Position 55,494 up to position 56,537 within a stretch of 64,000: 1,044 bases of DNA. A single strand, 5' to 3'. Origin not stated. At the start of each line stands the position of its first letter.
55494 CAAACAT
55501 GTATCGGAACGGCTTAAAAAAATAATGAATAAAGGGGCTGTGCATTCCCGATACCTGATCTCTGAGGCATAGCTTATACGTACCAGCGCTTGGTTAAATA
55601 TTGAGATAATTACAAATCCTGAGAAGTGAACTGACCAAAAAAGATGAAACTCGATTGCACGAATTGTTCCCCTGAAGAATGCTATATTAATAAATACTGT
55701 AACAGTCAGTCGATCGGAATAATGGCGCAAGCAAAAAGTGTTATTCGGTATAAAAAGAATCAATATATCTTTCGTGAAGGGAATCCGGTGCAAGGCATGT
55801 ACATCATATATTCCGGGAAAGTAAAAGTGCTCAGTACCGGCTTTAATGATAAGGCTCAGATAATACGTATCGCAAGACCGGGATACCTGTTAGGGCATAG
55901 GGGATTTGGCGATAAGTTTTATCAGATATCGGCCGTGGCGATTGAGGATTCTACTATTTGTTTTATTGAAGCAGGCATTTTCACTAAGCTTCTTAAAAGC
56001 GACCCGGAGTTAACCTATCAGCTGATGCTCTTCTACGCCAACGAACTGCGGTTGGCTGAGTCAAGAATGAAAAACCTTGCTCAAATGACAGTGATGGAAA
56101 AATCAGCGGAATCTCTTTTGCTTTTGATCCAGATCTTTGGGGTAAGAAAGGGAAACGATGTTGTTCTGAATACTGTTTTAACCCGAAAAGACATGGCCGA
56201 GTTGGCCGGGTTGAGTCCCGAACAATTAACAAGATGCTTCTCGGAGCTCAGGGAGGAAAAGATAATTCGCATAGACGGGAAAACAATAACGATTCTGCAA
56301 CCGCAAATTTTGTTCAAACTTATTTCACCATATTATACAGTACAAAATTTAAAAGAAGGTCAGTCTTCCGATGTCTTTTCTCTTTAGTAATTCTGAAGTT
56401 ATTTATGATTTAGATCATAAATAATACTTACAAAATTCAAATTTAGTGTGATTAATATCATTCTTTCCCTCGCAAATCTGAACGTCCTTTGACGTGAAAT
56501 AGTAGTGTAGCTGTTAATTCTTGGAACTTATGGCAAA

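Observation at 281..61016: Recurrent ATGAT-N4-ATCAT palindrome marks a putative Crp/Fnr-family anaerobic regulon spanning nitrate respiration and the aromatic-CoA cluster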

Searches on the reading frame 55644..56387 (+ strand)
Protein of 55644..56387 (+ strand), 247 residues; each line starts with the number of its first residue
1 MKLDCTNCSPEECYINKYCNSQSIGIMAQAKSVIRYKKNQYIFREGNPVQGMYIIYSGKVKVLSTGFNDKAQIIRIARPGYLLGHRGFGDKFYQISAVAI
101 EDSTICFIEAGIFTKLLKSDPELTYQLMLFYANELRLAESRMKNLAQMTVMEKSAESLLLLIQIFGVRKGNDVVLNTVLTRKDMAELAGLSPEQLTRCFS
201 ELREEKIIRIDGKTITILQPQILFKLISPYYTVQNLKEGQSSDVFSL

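Call 9: search_protein_families(library=pfam, proteins=[window:55644-56387:+])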
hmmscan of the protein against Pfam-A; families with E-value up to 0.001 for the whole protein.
window:55644-56387:+ (247 aa): 2 families
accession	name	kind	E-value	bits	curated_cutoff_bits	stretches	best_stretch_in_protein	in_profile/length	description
PF00027.35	cNMP_binding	-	4e-19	68.8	27.5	1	34-120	2-89/89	Cyclic nucleotide-binding domain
PF13545.12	HTH_Crp_2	-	5.1e-12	46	27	1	159-223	8-67/70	Crp-like helix-turn-helix domain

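Call 13: find_encoding_contigs(protein=window:55644-56387:+, flank=10000, max_places=10)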
Protein window:55644-56387:+ (247 aa): no gene with exactly this product is on record in the collection.

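Call 17: find_related_loci(query=window:55644-56387:+, collection=genome_contigs, flank=10000)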
Query window:55644-56387:+ (247 aa) in genome_contigs; peptide patterns used: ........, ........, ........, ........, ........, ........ (x = any residue, [..] = any of these).
110 stretches matched a pattern; 3 encode a relative of the query (tblastn E <= 1e-3); 3 distinct loci.
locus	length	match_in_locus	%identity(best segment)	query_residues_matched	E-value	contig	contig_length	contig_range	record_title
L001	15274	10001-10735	84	1-245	1e-142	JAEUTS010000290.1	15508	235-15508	MAG: Bacteroidia bacterium isolate new MAG-335 k141_4203241, whole genome shotgun sequence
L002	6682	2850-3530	38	2-230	1e-51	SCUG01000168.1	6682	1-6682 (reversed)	MAG: Saprospiraceae bacterium isolate FW602_bin.25 FW602_bin.25-30980, whole genome shotgun sequence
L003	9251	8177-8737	29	34-223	1e-18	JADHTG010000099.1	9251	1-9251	MAG: Bacteroidetes bacterium isolate BS150m-G14 BS-150m-C7008, whole genome shotgun sequence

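Call 23: find_homologous_proteins(query=window:55644-56387:+, max_evalue=1e-20)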
Query window:55644-56387:+ (247 aa): 264 proteins with E <= 1e-20 among 666 candidates; the best 120 are listed.
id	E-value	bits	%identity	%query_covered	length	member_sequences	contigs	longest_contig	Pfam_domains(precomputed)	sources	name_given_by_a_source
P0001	2.6e-137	474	100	89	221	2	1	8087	PF13545.13,PF00027.36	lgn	-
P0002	6.1e-133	459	86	99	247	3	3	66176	PF13545.13,PF00027.36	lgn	-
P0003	1.5e-109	383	69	99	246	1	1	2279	PF13545.13,PF00027.36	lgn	-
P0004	3.7e-97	342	64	96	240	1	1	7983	PF13545.13,PF00027.36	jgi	-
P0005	2.6e-95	336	64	92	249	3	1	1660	PF04492.20,PF13545.13,PF00027.36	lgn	-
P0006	7.1e-94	331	64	96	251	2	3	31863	PF13545.13,PF00027.36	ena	-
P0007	5.3e-93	329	62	98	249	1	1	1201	PF13545.13,PF00027.36,PF00325.27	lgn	-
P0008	1.3e-92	327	64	94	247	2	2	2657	PF13545.13,PF00027.36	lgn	-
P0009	2.9e-92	326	64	96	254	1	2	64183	PF13545.13,PF00027.36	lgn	-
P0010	2.8e-91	323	61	97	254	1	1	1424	PF13545.13,PF00027.36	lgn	-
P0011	3.4e-91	323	60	98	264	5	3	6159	PF13545.13,PF00027.36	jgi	jgi:CRP-like cAMP-binding protein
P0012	4.1e-91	322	63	92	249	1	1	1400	PF13545.13,PF00027.36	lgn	-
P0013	7.4e-87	308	60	95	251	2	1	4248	PF13545.13,PF00027.36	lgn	-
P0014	2.1e-84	300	56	98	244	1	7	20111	PF13545.13,PF00027.36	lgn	-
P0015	4.9e-81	289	59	89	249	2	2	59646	PF13545.13,PF00027.36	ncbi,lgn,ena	-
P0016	2.1e-65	238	52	94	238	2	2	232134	PF13545.13,PF00027.36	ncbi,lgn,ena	-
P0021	3.0e-53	199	43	93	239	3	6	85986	PF13545.13,PF00027.36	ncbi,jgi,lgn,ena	jgi:CRP-like cAMP-binding protein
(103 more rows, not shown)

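Call 24: find_encoding_contigs(protein=P0009, flank=10000, max_places=3)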
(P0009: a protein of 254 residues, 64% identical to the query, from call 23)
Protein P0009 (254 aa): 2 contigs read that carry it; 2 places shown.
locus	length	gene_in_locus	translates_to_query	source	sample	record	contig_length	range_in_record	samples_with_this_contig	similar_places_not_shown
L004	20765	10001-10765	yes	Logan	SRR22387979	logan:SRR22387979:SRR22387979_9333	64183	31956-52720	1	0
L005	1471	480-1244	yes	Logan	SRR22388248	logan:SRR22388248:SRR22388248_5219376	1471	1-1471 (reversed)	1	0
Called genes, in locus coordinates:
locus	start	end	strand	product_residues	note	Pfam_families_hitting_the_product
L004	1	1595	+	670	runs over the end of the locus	PF02737:3HCDH_N, PF00725:3HCDH, PF00378:ECH_1, PF16113:ECH_2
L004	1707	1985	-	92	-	-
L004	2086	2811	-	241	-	PF02665:Nitrate_red_gam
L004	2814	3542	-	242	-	-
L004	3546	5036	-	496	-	PF12797:Fer4_2 (faint), PF12837:Fer4_6 (faint), PF12838:Fer4_7 (weak), PF13237:Fer4_10, PF13247:Fer4_11, PF14711:Nitr_red_bet_C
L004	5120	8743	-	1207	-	PF00384:Molybdopterin, PF28599:NarG_dom_V, PF01568:Molydop_binding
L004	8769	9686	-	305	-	PF00034:Cytochrom_C, PF13442:Cytochrome_CBB3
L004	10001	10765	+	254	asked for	PF00027:cNMP_binding, PF13545:HTH_Crp_2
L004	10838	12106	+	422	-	PF07690:MFS_1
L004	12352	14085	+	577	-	PF07690:MFS_1, PF00582:Usp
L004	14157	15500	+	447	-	PF07690:MFS_1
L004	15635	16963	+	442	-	PF13372:Alginate_exp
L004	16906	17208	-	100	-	-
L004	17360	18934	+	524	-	PF00171:Aldedh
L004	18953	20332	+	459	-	PF00732:GMC_oxred_N, PF01266:DAO (faint), PF07992:Pyr_redox_2 (faint), PF13738:Pyr_redox_3 (faint), PF05199:GMC_oxred_C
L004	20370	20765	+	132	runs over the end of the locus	-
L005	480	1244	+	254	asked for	PF00027:cNMP_binding, PF13545:HTH_Crp_2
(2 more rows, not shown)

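Call 25: find_encoding_contigs(protein=P0015, flank=10000, max_places=3)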
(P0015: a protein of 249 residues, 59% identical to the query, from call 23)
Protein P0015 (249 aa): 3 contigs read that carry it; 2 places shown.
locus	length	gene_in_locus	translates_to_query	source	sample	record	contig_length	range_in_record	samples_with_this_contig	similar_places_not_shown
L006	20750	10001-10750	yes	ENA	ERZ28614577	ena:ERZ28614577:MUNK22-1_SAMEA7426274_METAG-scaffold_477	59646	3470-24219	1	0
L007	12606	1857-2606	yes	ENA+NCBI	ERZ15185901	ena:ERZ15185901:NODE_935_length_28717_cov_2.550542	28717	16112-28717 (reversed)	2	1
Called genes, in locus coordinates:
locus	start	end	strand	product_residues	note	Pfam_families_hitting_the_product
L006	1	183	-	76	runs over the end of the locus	-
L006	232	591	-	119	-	-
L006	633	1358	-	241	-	PF02665:Nitrate_red_gam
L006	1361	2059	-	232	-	-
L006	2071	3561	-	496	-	PF12797:Fer4_2 (faint), PF12837:Fer4_6 (faint), PF12838:Fer4_7 (weak), PF13237:Fer4_10, PF13247:Fer4_11, PF14711:Nitr_red_bet_C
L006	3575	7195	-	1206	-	PF00384:Molybdopterin, PF28599:NarG_dom_V, PF01568:Molydop_binding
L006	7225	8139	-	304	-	PF00034:Cytochrom_C, PF13442:Cytochrome_CBB3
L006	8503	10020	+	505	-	PF07690:MFS_1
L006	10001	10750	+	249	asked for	PF00027:cNMP_binding, PF13545:HTH_Crp_2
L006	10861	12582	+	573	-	PF07690:MFS_1, PF00582:Usp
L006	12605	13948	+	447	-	PF07690:MFS_1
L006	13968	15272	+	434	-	PF13372:Alginate_exp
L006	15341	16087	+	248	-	PF01814:Hemerythrin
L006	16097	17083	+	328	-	PF04055:Radical_SAM, PF13353:Fer4_12 (weak), PF06463:Mob_synth_C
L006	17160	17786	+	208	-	PF14595:Thioredoxin_9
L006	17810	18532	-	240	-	PF00027:cNMP_binding, PF13545:HTH_Crp_2 (weak)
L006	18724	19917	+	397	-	PF03453:MoeA_N, PF00994:MoCF_biosynth, PF03454:MoeA_C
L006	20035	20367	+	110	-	PF00126:HTH_1 (weak)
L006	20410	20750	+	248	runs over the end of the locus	PF01925:TauE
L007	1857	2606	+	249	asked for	PF00027:cNMP_binding, PF13545:HTH_Crp_2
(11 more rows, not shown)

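Call 26: find_encoding_contigs(protein=P0016, flank=10000, max_places=3)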
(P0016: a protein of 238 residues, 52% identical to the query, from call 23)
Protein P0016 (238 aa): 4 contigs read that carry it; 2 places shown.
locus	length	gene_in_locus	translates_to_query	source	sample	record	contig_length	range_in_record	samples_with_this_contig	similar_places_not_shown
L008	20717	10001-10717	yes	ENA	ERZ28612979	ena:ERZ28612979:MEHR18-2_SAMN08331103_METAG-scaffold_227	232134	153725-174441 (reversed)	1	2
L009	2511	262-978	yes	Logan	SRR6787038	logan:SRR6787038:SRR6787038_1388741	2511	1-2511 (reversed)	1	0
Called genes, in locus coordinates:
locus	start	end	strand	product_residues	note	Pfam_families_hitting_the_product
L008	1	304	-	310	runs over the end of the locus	-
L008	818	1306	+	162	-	PF20603:Bact_hydrolase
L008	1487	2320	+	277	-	PF00582:Usp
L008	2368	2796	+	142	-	-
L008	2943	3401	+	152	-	PF00011:HSP20, PF17886:ArsA_HSP20 (weak)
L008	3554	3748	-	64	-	-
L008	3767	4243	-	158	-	PF01161:PBP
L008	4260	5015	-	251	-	PF00106:adh_short, PF08659:KR, PF13561:adh_short_C2, PF23441:SDR (weak)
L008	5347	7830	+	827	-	PF10114:PocR, PF00989:PAS (weak), PF13426:PAS_9, PF08447:PAS_3, PF13188:PAS_8, PF13426:PAS_9 (weak), PF00512:HisKA (weak), PF02518:HATPase_c, +1 more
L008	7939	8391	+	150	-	-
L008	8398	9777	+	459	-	PF05889:SepSecS (faint), PF01212:Beta_elim_lyase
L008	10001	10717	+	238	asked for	PF00027:cNMP_binding, PF13545:HTH_Crp_2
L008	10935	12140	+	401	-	PF07690:MFS_1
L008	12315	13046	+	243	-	PF20243:MbnP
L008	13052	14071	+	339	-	PF03150:CCP_MauG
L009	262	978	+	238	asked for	PF00027:cNMP_binding, PF13545:HTH_Crp_2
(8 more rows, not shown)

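Call 35: find_encoding_contigs(protein=P0006, flank=10000, max_places=2)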
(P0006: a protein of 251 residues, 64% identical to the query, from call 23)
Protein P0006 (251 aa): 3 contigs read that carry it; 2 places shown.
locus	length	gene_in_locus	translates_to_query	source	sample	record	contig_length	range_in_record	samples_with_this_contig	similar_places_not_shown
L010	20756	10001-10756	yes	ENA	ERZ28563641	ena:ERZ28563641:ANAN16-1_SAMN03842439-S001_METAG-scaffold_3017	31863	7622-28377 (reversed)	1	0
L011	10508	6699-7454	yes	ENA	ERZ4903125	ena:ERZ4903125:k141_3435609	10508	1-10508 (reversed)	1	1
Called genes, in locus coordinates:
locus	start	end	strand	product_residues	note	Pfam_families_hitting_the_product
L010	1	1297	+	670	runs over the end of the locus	PF02737:3HCDH_N, PF03446:NAD_binding_2 (weak), PF00725:3HCDH, PF00378:ECH_1, PF16113:ECH_2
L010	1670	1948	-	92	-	-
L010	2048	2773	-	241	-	PF02665:Nitrate_red_gam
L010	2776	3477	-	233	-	-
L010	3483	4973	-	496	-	PF12797:Fer4_2 (faint), PF12837:Fer4_6 (faint), PF12838:Fer4_7 (weak), PF13237:Fer4_10, PF13247:Fer4_11, PF14711:Nitr_red_bet_C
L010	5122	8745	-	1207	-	PF00384:Molybdopterin, PF28599:NarG_dom_V, PF01568:Molydop_binding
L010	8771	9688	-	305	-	PF00034:Cytochrom_C, PF13442:Cytochrome_CBB3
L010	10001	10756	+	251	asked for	PF00027:cNMP_binding, PF13545:HTH_Crp_2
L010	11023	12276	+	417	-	PF07690:MFS_1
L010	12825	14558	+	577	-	PF07690:MFS_1, PF00582:Usp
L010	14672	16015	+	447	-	PF07690:MFS_1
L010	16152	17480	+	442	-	PF13372:Alginate_exp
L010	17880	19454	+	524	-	PF00171:Aldedh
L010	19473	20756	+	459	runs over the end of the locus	PF00732:GMC_oxred_N, PF01266:DAO (faint), PF07992:Pyr_redox_2 (faint), PF13738:Pyr_redox_3 (faint), PF05199:GMC_oxred_C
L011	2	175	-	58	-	?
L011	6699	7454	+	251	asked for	PF00027:cNMP_binding, PF13545:HTH_Crp_2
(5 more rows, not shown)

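Call 36: find_encoding_contigs(protein=P0014, flank=10000, max_places=2)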
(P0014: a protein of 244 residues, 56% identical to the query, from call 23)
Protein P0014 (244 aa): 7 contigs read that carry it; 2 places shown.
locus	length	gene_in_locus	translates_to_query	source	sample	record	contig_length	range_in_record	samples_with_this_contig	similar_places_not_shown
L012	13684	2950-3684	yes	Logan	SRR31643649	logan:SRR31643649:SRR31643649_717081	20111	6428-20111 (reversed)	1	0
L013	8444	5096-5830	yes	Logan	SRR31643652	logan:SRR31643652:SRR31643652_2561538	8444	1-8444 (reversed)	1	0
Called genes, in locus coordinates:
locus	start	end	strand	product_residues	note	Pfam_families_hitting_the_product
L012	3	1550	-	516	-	?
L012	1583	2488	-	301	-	PF00034:Cytochrom_C, PF13442:Cytochrome_CBB3 (weak)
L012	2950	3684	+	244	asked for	PF00027:cNMP_binding, PF13545:HTH_Crp_2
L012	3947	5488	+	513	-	PF07690:MFS_1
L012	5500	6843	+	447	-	PF07690:MFS_1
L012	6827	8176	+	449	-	PF13372:Alginate_exp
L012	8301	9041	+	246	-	PF20243:MbnP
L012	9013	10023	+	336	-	PF03150:CCP_MauG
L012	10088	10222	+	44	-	-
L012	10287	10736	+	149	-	PF01242:PTPS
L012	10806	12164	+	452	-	PF04055:Radical_SAM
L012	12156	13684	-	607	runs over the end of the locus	-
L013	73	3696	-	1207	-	PF00384:Molybdopterin, PF28599:NarG_dom_V, PF01568:Molydop_binding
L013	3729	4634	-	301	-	PF00034:Cytochrom_C, PF13442:Cytochrome_CBB3 (weak)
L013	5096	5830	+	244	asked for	PF00027:cNMP_binding, PF13545:HTH_Crp_2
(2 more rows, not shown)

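Call 37: find_encoding_contigs(protein=P0021, flank=10000, max_places=2)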
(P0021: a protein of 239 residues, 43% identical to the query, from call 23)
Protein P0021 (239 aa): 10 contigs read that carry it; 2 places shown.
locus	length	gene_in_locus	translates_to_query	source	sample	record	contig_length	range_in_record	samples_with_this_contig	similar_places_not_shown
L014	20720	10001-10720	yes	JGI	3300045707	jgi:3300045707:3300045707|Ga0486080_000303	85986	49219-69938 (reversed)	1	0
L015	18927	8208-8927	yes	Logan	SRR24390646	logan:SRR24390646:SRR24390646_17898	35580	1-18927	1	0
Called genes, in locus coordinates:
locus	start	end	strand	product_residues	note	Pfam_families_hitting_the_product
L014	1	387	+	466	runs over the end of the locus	PF04966:OprB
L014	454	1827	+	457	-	PF04966:OprB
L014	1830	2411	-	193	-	-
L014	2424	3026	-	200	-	-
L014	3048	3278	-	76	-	-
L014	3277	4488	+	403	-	PF03739:LptF_LptG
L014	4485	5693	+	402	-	PF13439:Glyco_transf_4, PF00534:Glycos_transf_1, PF13692:Glyco_trans_1_4, PF13524:Glyco_trans_1_2 (weak)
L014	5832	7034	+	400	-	PF00926:DHBP_synthase, PF00925:GTP_cyclohydro2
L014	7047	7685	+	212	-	-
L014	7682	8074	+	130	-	PF22636:FlK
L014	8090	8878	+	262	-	PF00106:adh_short, PF13561:adh_short_C2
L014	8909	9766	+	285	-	PF11138:DUF2911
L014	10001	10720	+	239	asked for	PF00027:cNMP_binding, PF13545:HTH_Crp_2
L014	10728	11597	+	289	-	PF19089:DUF5777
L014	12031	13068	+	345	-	-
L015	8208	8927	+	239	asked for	PF00027:cNMP_binding, PF13545:HTH_Crp_2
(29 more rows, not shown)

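Call 42: search_solved_structures(query=window:55644-56387:+, max_evalue=0.00001)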
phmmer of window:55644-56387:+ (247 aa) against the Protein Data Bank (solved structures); distinct sequences matched with E-value up to 0.00001: 51.
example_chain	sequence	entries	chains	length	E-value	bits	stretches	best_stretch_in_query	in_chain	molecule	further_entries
2gau_A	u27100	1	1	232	1.4e-21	80.1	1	36-221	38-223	transcriptional regulator, Crp/Fnr family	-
3h3u_A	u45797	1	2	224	8.8e-17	64.5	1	27-221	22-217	PROBABLE TRANSCRIPTIONAL REGULATORY PROTEIN (PROBABLY CRP/FNR-FAMILY)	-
3mzh_A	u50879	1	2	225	9e-17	64.4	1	27-221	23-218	PROBABLE TRANSCRIPTIONAL REGULATORY PROTEIN (PROBABLY CRP/FNR-FAMILY)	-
3d0s_A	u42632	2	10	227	9.2e-17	64.4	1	26-221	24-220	TRANSCRIPTIONAL REGULATORY PROTEIN | PROBABLE TRANSCRIPTIONAL REGULATORY PROTEIN (PROBABLY CRP/ FNR-FAMILY)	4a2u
7ets_A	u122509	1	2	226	1.2e-16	64.1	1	36-225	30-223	Crp/Fnr family transcriptional regulator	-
3i54_A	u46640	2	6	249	1.3e-16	63.9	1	26-220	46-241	Transcriptional regulator, Crp/Fnr family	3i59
4cyd_A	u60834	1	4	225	2e-16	63.3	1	24-222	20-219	PROBABLE TRANSCRIPTION REGULATOR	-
4byy_A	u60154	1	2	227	2.1e-16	63.3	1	24-222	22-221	TRANSCRIPTIONAL REGULATOR, CRP/FNR FAMILY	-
3r6s_A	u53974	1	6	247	2.7e-16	62.8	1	24-222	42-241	transcription regulator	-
9qlt_A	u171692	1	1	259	1.1e-13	54.3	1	4-226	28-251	FNR type regulator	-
9qly_A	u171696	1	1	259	5.2e-13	52.1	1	4-226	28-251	FNR type regulator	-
9qmc_A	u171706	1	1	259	6.2e-13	51.9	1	11-226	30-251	FNR type regulator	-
8qto_A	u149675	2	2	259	6.4e-13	51.8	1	5-226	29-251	FNR type regulator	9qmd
9qll_A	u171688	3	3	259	7.1e-13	51.7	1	4-226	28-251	FNR type regulator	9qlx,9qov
5cvr_A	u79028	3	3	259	7.1e-13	51.7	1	4-226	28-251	FNR type regulator | FNR regulator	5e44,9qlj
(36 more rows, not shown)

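Call 52: search_protein_families(library=ncbifam, proteins=[window:55644-56387:+], max_evalue=0.00001)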
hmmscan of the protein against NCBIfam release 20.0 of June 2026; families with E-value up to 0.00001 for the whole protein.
window:55644-56387:+ (247 aa): 10 families
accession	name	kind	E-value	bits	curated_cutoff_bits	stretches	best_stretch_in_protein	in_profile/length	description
NF008365.0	PRK11161.1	subfamily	1.1e-20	74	228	1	3-226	18-242/250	fumarate/nitrate reduction transcriptional regulator Fnr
NF045989.1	TransRegFnrLRhodb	equivalog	8.8e-18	64.4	300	1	3-215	8-222/245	transcriptional regulator FnrL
NF008732.0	PRK11753.1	equivalog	4.9e-16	58.8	266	1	22-218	14-211/214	cAMP-activated global transcriptional regulator CRP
NF050806.1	TransRegFixKCaul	equivalog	2e-15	56.6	300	1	27-212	19-198/215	transcriptional regulator FixK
NF006901.0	PRK09392.1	equivalog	7.1e-14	51.7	211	1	25-235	24-229/236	transcriptional activator FtrB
TIGR03697.1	NtcA_cyano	equivalog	2.4e-12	47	244.95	1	42-224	4-189/193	global nitrogen regulator NtcA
NF050815.1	TransActFtrBCaul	equivalog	2e-10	40.4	300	1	27-236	28-232/251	transcriptional activator FtrB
NF041163.2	encap_f2b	equivalog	1.1e-06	28.1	400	1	17-136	81-202/450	family 2B encapsulin nanocompartment shell protein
NF053664.1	TransRegPtrACyano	equivalog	1.4e-06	27.7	300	1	52-216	30-188/196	Crp/Fnr family transcriptional regulator PtrA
NF007707.0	PRK10402.1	subfamily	5.6e-06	26.1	180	1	20-132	21-133/226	transcriptional regulator YeiL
